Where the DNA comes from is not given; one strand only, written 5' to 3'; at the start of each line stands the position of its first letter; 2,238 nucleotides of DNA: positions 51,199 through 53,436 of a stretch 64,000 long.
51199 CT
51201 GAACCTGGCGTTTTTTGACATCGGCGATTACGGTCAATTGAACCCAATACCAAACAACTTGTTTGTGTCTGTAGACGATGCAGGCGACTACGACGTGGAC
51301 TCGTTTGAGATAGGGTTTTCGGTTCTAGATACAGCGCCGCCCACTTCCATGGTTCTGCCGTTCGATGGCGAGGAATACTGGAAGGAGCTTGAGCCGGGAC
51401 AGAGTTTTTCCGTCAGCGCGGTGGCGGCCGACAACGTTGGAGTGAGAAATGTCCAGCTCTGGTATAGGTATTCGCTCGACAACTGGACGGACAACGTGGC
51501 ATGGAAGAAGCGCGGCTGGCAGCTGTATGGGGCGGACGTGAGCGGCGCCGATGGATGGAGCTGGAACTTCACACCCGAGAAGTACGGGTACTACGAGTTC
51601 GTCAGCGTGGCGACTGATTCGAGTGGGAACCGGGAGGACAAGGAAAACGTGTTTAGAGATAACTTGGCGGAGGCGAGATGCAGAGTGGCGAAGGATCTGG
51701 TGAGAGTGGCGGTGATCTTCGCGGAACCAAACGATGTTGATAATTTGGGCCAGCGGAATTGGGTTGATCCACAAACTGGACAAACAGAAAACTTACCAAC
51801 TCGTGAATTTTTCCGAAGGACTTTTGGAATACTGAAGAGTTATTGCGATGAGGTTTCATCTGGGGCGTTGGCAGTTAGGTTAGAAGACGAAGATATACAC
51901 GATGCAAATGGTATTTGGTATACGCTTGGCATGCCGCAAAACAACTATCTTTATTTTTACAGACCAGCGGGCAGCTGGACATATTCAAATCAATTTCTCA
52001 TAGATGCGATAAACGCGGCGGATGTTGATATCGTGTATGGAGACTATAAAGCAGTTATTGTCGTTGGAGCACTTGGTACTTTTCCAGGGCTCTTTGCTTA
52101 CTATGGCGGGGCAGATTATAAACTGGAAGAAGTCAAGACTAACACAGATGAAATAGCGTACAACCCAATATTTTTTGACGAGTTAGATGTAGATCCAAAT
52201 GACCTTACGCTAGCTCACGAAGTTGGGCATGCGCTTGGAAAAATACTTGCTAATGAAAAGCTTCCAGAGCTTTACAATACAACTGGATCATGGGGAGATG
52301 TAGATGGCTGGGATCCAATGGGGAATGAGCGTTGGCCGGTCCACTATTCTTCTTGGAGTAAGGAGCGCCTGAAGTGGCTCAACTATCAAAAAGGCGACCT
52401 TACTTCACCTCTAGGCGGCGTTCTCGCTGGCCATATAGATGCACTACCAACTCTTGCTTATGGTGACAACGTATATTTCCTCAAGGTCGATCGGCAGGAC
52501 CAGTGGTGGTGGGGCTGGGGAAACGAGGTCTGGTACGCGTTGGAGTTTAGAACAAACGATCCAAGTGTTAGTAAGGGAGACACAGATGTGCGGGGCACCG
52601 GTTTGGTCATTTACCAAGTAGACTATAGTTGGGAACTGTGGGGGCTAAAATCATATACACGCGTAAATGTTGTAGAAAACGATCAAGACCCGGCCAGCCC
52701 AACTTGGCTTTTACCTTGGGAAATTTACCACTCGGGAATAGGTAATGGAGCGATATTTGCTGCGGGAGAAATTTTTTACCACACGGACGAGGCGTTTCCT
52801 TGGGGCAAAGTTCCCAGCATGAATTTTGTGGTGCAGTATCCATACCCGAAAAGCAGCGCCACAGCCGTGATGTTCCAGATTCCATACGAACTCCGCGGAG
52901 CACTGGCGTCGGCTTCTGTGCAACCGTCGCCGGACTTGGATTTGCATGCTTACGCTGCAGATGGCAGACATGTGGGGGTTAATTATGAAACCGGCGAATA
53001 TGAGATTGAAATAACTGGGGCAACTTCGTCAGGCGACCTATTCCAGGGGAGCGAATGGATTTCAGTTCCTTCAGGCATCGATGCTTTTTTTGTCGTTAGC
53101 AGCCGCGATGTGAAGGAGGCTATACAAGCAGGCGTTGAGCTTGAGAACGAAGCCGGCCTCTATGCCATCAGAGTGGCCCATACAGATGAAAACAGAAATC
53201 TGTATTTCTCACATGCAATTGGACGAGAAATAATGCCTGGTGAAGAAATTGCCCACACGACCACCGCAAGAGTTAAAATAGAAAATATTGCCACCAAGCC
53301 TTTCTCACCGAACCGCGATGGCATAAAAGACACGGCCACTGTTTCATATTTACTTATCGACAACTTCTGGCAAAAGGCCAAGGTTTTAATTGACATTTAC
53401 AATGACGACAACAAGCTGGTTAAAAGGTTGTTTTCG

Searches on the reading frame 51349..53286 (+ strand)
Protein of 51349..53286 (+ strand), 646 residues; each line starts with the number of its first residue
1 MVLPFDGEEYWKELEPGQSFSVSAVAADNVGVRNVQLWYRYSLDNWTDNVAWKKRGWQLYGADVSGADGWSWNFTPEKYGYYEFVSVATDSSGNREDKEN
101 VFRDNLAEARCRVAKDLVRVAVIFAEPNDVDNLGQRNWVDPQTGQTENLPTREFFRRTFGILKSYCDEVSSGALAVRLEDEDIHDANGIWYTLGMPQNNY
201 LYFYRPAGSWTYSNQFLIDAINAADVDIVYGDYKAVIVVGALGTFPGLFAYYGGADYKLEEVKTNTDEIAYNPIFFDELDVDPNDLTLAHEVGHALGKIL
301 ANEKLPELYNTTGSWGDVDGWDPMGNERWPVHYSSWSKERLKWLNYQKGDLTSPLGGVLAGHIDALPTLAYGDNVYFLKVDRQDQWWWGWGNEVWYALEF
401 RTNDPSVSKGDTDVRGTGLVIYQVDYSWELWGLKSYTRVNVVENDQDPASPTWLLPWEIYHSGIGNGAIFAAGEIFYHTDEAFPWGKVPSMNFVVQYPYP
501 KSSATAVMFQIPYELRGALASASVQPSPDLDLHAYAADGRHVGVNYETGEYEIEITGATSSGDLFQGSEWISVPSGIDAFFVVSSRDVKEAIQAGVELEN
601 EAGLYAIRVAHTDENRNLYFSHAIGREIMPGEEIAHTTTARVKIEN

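Call 39: find_homologous_proteins(query=window:51349-53286:+)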
Query window:51349-53286:+ (646 aa): 6 proteins with E <= 0.001 among 8000 candidates.
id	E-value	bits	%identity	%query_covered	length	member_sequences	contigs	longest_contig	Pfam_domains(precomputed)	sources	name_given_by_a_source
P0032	3.8e-138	480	46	85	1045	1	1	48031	PF17957.8,PF10102.15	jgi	-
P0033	4.9e-88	314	39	96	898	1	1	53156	PF05547.18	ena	-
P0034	5.1e-87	311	32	93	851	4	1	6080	-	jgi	jgi:M6 family metalloprotease-like protein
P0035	2.8e-84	302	37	98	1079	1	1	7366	-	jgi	jgi:M6 family metalloprotease-like protein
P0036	1.5e-83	300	37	97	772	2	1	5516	-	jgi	-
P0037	5.6e-69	251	36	91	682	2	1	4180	-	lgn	-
